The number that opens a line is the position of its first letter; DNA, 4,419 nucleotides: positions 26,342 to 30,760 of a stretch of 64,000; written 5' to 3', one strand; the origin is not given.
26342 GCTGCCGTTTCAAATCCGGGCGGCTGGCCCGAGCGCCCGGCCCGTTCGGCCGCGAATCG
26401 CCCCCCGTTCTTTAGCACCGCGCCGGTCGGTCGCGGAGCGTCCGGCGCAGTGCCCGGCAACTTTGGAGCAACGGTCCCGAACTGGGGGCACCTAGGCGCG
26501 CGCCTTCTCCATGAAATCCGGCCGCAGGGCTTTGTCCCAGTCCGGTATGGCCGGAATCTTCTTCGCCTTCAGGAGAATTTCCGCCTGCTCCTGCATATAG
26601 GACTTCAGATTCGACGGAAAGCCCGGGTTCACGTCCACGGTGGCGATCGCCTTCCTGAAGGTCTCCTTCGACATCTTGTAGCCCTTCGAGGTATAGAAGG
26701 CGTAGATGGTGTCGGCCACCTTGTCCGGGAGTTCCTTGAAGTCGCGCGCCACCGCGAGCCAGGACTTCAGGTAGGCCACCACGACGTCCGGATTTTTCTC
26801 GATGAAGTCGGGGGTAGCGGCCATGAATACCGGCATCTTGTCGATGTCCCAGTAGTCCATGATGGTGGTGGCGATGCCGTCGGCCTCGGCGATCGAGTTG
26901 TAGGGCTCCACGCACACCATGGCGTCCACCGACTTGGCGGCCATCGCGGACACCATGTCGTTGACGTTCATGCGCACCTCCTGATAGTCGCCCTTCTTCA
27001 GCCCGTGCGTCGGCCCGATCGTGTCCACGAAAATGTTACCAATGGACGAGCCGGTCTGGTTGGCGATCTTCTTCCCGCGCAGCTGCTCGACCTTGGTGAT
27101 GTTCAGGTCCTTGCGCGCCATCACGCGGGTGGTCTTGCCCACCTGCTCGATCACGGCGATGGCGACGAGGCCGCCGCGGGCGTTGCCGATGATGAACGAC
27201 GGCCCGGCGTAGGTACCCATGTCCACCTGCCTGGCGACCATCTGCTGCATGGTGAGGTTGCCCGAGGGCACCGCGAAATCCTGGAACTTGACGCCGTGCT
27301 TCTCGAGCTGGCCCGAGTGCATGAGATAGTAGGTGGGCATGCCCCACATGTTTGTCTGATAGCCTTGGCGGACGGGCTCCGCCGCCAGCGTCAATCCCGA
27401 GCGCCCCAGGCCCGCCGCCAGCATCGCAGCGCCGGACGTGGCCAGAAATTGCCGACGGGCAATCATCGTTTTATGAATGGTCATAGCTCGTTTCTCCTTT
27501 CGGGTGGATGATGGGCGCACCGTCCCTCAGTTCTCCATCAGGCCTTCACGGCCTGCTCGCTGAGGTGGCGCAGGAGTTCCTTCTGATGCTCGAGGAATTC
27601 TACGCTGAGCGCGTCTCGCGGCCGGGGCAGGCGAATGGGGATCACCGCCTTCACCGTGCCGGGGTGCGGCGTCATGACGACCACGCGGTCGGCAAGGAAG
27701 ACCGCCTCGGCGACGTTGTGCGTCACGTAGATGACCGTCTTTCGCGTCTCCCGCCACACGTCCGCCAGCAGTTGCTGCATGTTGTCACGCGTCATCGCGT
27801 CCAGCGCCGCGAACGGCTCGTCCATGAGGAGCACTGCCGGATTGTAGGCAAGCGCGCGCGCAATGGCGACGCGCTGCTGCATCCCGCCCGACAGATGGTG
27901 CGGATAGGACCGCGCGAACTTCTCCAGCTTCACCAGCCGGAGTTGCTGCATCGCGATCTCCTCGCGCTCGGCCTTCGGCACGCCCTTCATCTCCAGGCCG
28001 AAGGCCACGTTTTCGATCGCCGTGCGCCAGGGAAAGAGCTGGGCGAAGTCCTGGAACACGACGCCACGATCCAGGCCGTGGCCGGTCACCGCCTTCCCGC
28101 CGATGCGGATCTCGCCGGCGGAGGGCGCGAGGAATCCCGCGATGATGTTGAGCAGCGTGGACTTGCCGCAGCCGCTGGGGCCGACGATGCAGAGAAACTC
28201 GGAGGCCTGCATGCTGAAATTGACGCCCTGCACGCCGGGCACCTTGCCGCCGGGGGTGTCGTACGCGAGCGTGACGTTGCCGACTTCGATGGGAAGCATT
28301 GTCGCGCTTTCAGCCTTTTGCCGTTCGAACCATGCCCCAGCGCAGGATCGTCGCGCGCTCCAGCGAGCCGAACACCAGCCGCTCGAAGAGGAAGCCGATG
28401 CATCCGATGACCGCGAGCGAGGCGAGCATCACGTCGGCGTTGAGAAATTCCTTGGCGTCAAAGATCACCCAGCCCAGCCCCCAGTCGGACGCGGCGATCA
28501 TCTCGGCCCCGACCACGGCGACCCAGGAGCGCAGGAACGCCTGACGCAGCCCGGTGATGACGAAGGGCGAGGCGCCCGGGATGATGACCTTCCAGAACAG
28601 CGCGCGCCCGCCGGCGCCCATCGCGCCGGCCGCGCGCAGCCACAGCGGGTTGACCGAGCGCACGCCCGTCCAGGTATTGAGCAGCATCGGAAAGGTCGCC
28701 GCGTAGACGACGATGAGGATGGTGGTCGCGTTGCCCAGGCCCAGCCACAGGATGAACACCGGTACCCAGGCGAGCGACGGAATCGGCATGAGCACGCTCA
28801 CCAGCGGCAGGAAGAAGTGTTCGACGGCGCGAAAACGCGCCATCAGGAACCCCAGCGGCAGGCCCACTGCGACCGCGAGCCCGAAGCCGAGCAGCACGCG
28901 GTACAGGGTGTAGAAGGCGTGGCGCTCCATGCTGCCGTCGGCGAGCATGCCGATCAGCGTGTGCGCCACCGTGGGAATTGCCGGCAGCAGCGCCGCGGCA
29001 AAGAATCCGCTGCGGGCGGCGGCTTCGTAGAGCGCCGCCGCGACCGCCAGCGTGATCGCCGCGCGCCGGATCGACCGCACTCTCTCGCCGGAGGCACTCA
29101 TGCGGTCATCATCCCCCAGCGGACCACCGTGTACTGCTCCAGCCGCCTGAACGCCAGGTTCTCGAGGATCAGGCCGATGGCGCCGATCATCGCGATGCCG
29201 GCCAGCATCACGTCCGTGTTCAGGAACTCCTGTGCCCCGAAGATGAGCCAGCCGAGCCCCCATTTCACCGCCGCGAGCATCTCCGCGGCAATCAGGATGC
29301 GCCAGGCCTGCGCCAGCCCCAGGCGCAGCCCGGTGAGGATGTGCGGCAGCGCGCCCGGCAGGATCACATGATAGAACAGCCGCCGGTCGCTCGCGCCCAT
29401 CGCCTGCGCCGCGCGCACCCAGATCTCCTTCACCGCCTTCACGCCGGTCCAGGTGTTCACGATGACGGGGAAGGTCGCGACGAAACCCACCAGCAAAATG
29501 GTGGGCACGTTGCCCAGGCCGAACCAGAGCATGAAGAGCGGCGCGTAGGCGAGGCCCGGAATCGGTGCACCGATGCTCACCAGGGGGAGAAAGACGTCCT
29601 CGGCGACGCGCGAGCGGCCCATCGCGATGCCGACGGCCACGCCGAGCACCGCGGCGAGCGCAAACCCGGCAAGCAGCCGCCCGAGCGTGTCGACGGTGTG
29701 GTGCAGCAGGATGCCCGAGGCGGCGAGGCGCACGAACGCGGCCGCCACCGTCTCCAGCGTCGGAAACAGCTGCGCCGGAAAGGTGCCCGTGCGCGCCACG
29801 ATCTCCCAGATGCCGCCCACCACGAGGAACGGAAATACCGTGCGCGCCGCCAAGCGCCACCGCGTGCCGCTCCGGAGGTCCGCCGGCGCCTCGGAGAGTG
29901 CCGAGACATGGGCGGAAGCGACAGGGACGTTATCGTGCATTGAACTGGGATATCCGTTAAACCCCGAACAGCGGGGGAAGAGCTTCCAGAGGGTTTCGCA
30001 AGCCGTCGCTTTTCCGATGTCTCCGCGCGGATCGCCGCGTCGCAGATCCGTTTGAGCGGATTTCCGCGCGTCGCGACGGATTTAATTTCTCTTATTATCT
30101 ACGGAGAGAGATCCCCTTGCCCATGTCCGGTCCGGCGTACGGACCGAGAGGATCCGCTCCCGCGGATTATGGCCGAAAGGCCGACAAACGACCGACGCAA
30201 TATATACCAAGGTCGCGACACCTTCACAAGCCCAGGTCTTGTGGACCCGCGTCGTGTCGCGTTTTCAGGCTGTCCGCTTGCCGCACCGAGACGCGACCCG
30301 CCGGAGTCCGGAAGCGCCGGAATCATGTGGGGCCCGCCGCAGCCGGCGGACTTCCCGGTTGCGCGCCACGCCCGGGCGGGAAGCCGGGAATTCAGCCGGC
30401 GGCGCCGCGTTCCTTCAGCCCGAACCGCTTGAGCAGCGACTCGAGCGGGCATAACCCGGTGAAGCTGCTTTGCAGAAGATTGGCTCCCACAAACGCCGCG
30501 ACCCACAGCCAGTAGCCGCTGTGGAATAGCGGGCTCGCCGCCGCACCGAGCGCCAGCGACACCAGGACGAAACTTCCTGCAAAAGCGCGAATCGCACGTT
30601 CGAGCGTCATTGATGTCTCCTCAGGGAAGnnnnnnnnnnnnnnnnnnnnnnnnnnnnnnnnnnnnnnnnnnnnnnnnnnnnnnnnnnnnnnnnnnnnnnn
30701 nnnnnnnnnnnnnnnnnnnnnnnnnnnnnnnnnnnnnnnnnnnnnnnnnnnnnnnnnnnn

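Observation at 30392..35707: Unusual module: CsoR/RcnR-type repressor facing an HMA chaperone - MFP - AcrB-like RND pump - DUF2892 operon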

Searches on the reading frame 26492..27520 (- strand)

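Call 56: search_protein_families(library=pfam, proteins=[window:26492-27520:-], max_evalue=0.0001)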
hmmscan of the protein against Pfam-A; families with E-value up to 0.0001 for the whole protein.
window:26492-27520:- (342 aa): 3 families
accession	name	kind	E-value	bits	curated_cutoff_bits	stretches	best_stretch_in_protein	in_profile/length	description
PF09084.16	NMT1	-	2.8e-17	63.8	20.5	1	72-255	16-203/216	NMT1/THI5 like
PF13379.11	NMT1_2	-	2.1e-09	38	24.7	1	68-258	26-235/252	NMT1-like family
PF12974.12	Phosphonate-bd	-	2.4e-05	24.3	27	1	76-200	28-159/242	ABC transporter, phosphonate, periplasmic substrate-binding protein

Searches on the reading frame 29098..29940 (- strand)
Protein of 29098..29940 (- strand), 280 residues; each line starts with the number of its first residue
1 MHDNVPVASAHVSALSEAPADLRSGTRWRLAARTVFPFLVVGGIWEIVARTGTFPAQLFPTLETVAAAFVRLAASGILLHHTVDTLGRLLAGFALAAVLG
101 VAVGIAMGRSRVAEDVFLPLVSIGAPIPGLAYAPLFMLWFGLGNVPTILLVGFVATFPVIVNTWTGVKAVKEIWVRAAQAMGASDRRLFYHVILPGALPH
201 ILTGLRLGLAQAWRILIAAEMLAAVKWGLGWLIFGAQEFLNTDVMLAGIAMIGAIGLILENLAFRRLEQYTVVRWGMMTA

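Call 56: search_protein_families(library=pfam, proteins=[window:29098-29940:-], max_evalue=0.0001)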
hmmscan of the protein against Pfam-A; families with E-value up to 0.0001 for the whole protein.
window:29098-29940:- (280 aa): 1 family
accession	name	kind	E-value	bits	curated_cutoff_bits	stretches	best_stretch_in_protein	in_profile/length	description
PF00528.27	BPD_transp_1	-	1.8e-22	80.4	26.4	1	100-260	1-172/184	Binding-protein-dependent transport system inner membrane component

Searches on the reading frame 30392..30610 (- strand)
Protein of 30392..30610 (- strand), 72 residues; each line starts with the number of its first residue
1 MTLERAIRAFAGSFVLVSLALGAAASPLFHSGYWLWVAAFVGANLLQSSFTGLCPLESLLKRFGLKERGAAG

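Call 3: search_protein_families(library=pfam, proteins=[window:30392-30610:-], max_evalue=0.01)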
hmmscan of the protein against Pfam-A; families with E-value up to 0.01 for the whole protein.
window:30392-30610:- (72 aa): 1 family
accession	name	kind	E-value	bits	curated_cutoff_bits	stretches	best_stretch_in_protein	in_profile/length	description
PF11127.14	YgaP-like_TM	-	1.4e-14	54.3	25.3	1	2-61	7-59/66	Inner membrane protein YgaP-like, transmembrane domain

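Call 4: search_protein_families(library=ncbifam, proteins=[window:30392-30610:-], max_evalue=0.01)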
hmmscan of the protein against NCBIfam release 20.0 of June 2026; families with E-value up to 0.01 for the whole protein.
window:30392-30610:- (72 aa): 0 families
